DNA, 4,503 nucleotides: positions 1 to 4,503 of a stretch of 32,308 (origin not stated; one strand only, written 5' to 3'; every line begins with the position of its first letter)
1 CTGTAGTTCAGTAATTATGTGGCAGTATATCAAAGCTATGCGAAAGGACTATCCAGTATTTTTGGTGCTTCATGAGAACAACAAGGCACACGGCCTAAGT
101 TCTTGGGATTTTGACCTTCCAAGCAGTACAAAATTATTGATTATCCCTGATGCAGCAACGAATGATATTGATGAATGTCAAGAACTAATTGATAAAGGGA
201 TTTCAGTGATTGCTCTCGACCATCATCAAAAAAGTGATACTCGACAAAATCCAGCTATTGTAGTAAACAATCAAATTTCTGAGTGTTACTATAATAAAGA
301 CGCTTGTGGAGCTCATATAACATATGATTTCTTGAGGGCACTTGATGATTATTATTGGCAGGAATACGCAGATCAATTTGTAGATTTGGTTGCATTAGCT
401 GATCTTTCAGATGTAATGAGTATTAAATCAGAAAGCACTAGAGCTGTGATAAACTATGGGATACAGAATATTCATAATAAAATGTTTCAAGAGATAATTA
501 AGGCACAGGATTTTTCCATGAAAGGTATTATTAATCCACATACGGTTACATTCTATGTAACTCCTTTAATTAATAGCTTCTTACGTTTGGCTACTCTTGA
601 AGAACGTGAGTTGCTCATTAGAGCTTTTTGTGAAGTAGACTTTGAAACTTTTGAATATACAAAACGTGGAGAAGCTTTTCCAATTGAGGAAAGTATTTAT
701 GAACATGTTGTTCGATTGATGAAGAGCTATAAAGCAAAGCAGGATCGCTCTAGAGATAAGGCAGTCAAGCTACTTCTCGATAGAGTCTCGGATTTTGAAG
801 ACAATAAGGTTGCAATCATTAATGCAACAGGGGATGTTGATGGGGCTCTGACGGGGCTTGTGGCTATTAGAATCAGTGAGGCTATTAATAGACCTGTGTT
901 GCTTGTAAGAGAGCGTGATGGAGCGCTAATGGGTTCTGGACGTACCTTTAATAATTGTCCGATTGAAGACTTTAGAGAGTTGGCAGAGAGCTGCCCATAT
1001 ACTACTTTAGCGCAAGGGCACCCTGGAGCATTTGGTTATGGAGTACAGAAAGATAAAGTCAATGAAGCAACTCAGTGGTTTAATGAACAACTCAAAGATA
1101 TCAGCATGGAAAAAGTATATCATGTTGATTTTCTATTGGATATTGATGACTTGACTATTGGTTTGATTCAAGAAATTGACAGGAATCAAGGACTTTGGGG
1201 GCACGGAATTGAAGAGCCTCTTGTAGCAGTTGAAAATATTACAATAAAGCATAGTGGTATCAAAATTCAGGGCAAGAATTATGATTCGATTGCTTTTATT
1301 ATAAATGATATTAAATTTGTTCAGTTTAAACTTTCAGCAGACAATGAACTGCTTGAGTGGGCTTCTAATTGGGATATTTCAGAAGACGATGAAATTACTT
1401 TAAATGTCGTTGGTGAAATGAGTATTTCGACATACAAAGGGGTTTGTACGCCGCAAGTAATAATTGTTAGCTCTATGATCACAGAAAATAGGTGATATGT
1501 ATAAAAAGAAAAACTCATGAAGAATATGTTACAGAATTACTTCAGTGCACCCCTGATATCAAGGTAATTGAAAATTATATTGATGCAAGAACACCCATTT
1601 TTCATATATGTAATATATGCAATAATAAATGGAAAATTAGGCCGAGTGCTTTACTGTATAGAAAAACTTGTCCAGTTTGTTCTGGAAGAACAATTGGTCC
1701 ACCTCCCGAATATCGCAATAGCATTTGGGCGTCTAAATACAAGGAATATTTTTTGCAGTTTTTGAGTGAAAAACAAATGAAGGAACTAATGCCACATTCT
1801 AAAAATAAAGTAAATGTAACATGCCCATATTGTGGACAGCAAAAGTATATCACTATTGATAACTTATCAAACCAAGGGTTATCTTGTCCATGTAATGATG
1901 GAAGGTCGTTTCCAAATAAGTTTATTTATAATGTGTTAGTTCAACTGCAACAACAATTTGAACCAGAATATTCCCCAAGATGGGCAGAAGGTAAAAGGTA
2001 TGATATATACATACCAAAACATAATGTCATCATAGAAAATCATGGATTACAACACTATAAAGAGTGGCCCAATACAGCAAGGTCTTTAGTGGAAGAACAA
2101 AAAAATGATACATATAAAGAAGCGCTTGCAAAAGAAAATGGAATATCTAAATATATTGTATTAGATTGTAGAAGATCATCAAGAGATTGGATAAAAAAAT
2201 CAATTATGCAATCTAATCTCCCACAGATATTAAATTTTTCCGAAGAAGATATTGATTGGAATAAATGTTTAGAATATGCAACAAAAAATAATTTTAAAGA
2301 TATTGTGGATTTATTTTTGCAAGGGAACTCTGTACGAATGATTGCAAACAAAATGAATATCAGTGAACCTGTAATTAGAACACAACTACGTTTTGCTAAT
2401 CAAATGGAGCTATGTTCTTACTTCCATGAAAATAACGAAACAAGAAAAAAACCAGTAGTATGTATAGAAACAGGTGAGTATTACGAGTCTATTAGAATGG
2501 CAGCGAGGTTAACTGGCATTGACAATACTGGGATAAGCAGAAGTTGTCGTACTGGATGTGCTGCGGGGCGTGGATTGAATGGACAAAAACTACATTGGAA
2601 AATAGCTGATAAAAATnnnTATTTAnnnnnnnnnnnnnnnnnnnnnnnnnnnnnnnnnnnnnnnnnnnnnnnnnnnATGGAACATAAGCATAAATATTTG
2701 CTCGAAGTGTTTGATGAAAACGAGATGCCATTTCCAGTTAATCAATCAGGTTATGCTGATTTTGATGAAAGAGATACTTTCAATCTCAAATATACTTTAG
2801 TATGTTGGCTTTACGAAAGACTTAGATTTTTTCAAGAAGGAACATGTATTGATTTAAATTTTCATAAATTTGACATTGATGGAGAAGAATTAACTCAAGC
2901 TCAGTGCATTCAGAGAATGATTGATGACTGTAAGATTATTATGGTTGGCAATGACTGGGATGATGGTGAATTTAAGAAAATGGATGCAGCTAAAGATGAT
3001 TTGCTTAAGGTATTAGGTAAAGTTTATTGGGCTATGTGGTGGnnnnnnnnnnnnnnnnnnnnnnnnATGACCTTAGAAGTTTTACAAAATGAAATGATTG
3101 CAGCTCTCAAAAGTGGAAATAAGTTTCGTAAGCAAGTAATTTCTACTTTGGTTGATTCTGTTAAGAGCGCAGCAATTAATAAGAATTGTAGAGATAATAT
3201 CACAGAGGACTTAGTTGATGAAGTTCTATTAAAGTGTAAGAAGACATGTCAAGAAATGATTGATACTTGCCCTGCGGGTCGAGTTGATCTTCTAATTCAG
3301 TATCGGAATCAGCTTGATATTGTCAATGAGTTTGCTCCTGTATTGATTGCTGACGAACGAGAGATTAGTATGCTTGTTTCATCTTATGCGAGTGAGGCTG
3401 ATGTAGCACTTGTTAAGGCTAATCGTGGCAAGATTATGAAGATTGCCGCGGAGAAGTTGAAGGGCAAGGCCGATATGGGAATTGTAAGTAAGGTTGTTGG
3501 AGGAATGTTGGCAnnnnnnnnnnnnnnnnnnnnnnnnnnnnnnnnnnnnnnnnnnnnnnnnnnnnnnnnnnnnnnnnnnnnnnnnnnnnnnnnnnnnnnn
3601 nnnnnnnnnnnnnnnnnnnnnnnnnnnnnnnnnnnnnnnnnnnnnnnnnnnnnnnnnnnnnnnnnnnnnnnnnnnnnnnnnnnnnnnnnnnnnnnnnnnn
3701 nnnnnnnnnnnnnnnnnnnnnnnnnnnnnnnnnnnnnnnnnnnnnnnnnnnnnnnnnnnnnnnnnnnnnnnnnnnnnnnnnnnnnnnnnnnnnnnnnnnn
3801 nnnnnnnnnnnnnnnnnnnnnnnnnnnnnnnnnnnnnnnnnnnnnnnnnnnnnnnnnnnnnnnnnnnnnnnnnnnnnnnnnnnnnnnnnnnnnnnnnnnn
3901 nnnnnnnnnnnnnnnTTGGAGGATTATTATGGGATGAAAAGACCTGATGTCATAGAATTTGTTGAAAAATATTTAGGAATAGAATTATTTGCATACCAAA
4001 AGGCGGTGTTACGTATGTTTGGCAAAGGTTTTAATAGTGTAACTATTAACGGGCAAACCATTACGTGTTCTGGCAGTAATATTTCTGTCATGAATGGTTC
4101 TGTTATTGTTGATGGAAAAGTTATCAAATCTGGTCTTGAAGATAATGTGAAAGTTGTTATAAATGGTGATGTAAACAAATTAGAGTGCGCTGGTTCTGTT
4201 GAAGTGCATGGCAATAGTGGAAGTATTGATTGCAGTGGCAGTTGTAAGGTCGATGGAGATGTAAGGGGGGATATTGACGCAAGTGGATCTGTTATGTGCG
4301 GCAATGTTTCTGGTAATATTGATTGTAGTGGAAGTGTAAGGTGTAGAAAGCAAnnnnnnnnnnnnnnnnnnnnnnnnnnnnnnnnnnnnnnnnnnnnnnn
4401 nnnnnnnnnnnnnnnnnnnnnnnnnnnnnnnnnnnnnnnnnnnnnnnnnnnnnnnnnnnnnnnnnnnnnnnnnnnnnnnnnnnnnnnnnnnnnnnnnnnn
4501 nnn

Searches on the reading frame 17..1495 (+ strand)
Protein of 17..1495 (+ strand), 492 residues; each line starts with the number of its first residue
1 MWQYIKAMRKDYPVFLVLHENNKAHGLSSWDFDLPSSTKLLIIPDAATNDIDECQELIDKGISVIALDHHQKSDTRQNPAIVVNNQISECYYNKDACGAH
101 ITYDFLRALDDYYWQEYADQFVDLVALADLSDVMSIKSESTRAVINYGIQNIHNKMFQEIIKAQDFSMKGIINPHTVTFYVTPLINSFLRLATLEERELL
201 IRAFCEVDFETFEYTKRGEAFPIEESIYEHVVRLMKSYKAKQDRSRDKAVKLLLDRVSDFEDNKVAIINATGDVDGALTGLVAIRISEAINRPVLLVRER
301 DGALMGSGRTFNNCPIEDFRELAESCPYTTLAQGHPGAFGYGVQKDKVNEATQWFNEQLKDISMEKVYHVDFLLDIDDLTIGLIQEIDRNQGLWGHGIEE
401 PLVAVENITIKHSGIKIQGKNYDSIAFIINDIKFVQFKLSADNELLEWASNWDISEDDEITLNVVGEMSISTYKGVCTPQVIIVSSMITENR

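Call 46: search_protein_families(library=pfam, proteins=[window:17-1492:+], max_evalue=0.001)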
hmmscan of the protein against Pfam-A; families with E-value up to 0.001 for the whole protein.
window:17-1492:+ (492 aa): 2 families
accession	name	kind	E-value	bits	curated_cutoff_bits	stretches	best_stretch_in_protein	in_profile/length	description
PF17768.7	RecJ_OB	-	2.9e-08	34.2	27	1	370-483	1-105/107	RecJ OB domain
PF01368.27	DHH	-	1.6e-07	32.1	28.1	1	22-128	40-124/125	DHH family, N-terminal domain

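Call 86: find_encoding_contigs(protein=window:17-1495:+, flank=10000, max_places=2)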
Protein window:17-1495:+ (492 aa): no gene with exactly this product is on record in the collection.

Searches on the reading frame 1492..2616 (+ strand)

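Call 46: search_protein_families(library=pfam, proteins=[window:1492-2616:+], max_evalue=0.001)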
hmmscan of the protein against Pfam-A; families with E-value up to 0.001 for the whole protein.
window:1492-2616:+ (375 aa): 1 family
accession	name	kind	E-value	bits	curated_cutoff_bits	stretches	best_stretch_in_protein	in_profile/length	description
PF14311.12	DUF4379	-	6.7e-07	29.9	24.5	0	37-66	27-56/56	Probable Treble clef zinc finger domain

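Call 85: search_protein_families(library=phrogs, proteins=[window:1492-2616:+], max_evalue=0.001)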
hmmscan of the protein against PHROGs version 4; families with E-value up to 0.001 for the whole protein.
window:1492-2616:+ (375 aa): 10 families
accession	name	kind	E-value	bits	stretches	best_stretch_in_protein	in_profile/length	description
phrog_4538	-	unknown function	9.1e-61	207.1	1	84-355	174-435/447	-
phrog_559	-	DNA, RNA and nucleotide metabolism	5.3e-29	102.5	1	5-274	189-442/607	HNH endonuclease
phrog_9084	-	DNA, RNA and nucleotide metabolism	1.2e-19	72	1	91-245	12-171/187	homing endonuclease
phrog_681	-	DNA, RNA and nucleotide metabolism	1.5e-09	38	1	24-137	320-430/576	endonuclease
phrog_7140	-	DNA, RNA and nucleotide metabolism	3.6e-07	30.2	1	114-290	100-283/423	intron encoded nuclease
phrog_27771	-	unknown function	2.1e-05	24.4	1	155-238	451-538/549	-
phrog_3855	-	DNA, RNA and nucleotide metabolism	0.00019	22.8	0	264-309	65-110/115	HTH DNA binding protein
phrog_3339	-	DNA, RNA and nucleotide metabolism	0.00043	20.5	1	99-219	213-328/536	homing endonuclease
phrog_34504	-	unknown function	0.0007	19.8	0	146-218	285-359/386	-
phrog_5104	-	unknown function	0.00098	19.8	1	92-196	39-148/228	-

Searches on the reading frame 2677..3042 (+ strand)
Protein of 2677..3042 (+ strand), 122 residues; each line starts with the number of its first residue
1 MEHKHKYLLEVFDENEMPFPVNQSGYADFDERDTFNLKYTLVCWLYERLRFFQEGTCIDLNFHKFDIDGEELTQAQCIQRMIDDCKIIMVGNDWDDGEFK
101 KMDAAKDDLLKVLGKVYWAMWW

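Call 46: search_protein_families(library=pfam, proteins=[window:2677-3042:+], max_evalue=0.001)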
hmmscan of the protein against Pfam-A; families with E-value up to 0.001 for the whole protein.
window:2677-3042:+ (122 aa): 0 families

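Call 85: search_protein_families(library=phrogs, proteins=[window:2677-3042:+], max_evalue=0.001)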
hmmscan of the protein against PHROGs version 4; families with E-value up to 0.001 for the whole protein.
window:2677-3042:+ (122 aa): 2 families
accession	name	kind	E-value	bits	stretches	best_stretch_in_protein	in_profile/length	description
phrog_17000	-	unknown function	2.1e-07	32.3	1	29-122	36-128/128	-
phrog_3857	-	unknown function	0.00022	22.4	1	33-121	40-131/132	-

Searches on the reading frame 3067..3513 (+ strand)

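Call 46: search_protein_families(library=pfam, proteins=[window:3067-3513:+], max_evalue=0.001)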
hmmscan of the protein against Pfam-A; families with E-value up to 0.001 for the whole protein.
window:3067-3513:+ (149 aa): 1 family
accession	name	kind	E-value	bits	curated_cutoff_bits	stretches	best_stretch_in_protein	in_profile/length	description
PF09424.15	YqeY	-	7e-18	65.5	27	1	5-145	3-140/143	Yqey-like protein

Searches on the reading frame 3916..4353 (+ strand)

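Call 46: search_protein_families(library=pfam, proteins=[window:3916-4353:+], max_evalue=0.001)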
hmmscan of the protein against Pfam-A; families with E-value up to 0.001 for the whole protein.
window:3916-4353:+ (146 aa): 1 family
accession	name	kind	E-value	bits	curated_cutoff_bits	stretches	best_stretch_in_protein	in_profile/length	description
PF04519.19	Bactofilin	-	7.8e-05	23.3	27.9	1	81-144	8-71/98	Polymer-forming cytoskeletal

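Call 85: search_protein_families(library=phrogs, proteins=[window:3916-4353:+], max_evalue=0.001)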
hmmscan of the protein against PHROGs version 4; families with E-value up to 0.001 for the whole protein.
window:3916-4353:+ (146 aa): 1 family
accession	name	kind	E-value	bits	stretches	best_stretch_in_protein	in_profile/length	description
phrog_3163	-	unknown function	1.1e-23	84.4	1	32-144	6-120/121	-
